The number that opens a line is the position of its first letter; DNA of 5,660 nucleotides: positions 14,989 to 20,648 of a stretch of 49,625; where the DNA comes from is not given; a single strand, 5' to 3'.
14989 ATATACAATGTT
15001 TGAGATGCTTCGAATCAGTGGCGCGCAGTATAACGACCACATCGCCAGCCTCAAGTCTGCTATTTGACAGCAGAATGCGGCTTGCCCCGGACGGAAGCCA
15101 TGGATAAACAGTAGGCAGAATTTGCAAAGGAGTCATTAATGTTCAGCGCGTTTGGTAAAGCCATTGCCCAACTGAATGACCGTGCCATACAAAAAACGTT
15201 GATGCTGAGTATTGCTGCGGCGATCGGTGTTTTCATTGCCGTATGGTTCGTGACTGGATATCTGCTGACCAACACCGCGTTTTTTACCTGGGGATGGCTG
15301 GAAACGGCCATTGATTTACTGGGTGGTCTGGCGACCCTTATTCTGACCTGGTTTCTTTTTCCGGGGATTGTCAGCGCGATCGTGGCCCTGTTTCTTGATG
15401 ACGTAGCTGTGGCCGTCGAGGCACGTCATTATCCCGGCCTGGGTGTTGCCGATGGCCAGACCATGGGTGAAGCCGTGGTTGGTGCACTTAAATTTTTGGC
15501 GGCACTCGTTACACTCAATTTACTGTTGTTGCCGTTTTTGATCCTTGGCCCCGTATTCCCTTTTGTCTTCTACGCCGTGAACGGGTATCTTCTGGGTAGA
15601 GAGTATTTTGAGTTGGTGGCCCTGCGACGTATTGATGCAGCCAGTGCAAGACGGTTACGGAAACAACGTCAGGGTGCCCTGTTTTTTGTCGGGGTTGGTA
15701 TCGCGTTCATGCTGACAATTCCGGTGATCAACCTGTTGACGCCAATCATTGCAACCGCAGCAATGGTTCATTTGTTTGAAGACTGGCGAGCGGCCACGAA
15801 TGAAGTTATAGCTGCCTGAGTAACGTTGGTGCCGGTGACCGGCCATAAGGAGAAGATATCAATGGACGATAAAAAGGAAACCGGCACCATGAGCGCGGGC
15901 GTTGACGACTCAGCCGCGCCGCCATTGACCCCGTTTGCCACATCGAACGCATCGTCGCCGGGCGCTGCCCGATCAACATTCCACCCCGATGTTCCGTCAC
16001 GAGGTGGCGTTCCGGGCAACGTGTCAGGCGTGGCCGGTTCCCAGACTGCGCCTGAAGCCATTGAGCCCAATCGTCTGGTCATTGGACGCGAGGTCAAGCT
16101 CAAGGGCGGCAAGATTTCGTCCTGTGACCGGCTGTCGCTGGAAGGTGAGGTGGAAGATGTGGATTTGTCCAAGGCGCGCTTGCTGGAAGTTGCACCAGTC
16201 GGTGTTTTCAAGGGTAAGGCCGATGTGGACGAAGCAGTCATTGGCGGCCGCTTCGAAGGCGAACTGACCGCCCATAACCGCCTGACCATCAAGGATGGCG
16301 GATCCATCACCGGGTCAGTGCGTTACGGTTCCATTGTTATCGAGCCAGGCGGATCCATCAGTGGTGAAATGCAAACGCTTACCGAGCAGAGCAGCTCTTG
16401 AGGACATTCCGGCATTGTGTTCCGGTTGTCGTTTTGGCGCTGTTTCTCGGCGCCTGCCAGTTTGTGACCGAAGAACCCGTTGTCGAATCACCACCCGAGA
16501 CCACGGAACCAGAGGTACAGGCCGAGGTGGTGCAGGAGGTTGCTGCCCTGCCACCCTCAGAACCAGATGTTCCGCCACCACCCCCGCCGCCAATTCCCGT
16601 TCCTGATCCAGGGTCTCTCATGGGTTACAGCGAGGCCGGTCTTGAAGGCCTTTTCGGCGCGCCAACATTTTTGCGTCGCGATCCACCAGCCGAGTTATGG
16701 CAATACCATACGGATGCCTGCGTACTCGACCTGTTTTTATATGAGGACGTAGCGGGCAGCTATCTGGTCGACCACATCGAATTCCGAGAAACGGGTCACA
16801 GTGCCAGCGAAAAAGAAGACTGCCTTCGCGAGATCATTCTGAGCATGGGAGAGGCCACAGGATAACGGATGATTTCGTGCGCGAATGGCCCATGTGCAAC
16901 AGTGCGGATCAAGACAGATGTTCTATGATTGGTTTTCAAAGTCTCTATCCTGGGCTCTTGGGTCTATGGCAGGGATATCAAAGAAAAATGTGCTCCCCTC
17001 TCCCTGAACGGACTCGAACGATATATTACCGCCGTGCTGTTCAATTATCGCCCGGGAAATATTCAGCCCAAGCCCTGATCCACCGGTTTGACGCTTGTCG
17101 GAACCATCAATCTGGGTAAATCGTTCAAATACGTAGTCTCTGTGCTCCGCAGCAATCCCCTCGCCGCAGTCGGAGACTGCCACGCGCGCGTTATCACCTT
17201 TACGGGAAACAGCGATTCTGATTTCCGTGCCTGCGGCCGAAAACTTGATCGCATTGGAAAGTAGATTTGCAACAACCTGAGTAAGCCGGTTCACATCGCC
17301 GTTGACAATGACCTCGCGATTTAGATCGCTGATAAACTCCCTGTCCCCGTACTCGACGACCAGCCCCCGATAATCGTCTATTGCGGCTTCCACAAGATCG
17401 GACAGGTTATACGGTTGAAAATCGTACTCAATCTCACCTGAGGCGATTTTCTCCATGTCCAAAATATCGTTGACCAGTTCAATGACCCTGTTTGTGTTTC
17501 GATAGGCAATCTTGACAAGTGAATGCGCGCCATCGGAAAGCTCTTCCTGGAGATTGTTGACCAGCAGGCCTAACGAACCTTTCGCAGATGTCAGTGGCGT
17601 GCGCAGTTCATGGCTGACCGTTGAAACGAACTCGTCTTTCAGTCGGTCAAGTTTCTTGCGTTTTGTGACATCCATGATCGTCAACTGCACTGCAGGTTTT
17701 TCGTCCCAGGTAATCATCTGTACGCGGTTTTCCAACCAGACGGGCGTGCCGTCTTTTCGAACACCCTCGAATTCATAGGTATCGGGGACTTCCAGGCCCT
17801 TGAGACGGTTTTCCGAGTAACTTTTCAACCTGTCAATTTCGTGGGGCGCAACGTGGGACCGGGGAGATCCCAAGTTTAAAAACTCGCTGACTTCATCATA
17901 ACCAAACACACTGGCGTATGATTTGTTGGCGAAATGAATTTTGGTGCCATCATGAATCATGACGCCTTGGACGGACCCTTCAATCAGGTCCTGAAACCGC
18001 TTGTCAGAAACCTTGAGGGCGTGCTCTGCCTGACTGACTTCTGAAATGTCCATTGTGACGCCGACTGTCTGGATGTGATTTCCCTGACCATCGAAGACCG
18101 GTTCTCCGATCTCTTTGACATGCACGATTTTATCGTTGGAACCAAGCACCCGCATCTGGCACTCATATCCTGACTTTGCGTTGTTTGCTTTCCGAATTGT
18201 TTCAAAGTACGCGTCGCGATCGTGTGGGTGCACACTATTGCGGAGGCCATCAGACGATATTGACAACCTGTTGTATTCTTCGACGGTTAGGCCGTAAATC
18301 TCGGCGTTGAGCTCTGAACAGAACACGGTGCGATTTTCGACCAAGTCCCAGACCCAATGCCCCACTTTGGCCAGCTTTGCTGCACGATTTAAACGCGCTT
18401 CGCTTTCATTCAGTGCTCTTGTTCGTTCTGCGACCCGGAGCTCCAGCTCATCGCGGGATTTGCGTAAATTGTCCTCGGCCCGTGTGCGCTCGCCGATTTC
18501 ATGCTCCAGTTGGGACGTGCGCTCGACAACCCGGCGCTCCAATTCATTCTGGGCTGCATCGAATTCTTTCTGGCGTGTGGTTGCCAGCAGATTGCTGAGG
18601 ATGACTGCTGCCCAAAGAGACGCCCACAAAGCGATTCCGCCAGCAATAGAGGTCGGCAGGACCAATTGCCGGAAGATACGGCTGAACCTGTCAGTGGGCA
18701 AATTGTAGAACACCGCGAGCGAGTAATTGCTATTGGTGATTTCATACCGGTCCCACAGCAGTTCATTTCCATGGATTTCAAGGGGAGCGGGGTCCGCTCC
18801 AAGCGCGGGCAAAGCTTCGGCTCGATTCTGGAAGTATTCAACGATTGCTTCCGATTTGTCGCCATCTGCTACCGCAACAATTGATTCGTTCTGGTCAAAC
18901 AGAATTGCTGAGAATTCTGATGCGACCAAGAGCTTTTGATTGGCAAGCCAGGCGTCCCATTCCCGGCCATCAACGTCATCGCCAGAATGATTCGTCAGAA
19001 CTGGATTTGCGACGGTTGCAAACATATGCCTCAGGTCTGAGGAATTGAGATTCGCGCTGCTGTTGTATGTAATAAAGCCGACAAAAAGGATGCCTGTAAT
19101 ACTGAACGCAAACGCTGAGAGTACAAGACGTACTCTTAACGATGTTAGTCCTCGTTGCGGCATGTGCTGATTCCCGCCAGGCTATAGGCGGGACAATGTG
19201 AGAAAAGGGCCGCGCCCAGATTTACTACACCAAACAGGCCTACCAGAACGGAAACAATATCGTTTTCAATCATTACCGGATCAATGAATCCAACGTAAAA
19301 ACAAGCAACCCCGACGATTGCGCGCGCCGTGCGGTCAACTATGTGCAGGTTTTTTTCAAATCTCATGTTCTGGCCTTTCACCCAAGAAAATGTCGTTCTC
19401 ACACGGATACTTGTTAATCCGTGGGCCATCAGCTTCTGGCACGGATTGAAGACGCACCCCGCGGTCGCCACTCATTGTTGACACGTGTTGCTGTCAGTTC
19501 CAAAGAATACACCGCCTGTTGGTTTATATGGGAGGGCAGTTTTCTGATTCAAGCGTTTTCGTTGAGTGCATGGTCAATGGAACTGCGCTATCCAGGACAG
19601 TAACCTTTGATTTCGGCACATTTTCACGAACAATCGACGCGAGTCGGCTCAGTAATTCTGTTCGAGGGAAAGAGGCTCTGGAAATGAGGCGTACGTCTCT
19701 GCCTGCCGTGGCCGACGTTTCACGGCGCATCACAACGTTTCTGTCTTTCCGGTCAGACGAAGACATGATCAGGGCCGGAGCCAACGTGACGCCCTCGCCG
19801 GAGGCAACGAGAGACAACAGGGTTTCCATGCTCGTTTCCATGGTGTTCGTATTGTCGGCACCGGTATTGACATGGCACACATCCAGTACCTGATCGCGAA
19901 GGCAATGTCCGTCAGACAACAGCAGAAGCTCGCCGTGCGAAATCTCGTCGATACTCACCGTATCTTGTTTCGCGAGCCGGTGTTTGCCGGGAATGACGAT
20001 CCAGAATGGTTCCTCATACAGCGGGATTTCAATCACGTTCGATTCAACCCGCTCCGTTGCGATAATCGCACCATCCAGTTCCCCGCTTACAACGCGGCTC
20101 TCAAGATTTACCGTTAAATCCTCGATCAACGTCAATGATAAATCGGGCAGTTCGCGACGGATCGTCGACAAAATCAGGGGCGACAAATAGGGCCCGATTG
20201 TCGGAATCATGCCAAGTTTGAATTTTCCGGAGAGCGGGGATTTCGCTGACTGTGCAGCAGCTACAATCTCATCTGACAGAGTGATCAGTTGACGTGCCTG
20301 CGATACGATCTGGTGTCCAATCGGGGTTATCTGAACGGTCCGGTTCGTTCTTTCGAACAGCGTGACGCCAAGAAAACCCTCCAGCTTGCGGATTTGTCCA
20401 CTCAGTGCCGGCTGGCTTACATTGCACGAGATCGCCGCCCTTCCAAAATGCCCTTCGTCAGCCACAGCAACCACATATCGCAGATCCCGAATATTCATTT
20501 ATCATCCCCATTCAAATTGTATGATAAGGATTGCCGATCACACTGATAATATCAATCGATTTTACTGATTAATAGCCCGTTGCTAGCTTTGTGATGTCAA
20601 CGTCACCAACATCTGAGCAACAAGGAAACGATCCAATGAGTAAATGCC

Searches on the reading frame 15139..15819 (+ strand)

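Call 45: search_protein_families(library=pfam, proteins=[window:15139-15819:+])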
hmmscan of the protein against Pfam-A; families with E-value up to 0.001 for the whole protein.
window:15139-15819:+ (226 aa): 1 family
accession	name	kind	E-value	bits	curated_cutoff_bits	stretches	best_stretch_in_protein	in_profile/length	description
PF07264.17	EI24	-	1.3e-24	87.9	32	1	4-202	1-199/199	Sulfate transporter CysZ/Etoposide-induced protein 2.4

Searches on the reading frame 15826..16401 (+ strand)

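Call 45: search_protein_families(library=pfam, proteins=[window:15826-16401:+])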
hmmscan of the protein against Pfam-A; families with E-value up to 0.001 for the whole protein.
window:15826-16401:+ (191 aa): 1 family
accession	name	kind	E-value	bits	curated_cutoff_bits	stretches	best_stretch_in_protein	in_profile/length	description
PF04519.19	Bactofilin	-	6.3e-17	62.1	27.9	1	85-182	2-97/98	Polymer-forming cytoskeletal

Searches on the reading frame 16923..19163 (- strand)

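Call 31: search_protein_families(library=pfam, proteins=[window:16923-19163:-])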
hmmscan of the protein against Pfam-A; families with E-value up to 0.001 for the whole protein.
window:16923-19163:- (746 aa): 7 families
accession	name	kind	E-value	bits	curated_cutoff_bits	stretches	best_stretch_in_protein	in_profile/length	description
PF02518.31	HATPase_c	-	4.6e-30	104.8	26.4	1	622-732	1-109/111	Histidine kinase-, DNA gyrase B-, and HSP90-like ATPase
PF08447.18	PAS_3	-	1.9e-18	67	25.6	2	280-369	2-88/89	PAS fold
PF00512.31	HisKA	-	2.2e-16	60.1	26.9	1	509-576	2-66/66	His Kinase A (phospho-acceptor) domain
PF13426.13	PAS_9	-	5.7e-11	43.1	27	1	400-501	3-103/103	PAS domain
PF00989.32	PAS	-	3.1e-08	34.1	22.6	0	389-499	2-113/113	PAS fold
PF13188.13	PAS_8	-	1.1e-06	28.7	21.8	1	389-427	2-41/65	PAS domain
PF14501.12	HATPase_c_5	-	0.00077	19.8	22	0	627-719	6-91/102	GHKL domain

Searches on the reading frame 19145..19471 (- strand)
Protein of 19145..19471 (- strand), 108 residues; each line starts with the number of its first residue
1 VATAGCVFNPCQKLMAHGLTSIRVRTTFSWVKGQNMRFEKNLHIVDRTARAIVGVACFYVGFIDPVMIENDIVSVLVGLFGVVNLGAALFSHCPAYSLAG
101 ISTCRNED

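Call 31: search_protein_families(library=pfam, proteins=[window:19145-19471:-])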
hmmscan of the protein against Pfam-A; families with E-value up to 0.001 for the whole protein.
window:19145-19471:- (108 aa): 1 family
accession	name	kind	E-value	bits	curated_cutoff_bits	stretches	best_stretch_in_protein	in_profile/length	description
PF11127.14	YgaP-like_TM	-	7e-14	52.2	25.3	1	40-106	3-65/66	Inner membrane protein YgaP-like, transmembrane domain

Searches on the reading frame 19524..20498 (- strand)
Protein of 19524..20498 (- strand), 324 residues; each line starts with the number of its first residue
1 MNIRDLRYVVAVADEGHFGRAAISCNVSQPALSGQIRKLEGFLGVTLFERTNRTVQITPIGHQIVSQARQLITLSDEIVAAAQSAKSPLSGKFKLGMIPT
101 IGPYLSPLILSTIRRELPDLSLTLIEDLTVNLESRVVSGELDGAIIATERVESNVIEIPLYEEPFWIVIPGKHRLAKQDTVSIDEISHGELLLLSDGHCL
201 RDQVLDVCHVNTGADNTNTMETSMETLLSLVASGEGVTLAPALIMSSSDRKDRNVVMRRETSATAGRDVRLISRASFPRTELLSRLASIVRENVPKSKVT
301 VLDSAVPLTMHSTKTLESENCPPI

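Call 31: search_protein_families(library=pfam, proteins=[window:19524-20498:-])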
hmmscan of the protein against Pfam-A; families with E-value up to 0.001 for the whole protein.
window:19524-20498:- (324 aa): 2 families
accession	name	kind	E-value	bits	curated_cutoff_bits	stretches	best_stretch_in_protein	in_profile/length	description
PF03466.25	LysR_substrate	-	8.9e-35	120.4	28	1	88-293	3-207/209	LysR substrate binding domain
PF00126.33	HTH_1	-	2.5e-21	75.8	26.6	1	3-61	1-59/60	Bacterial regulatory helix-turn-helix protein, lysR family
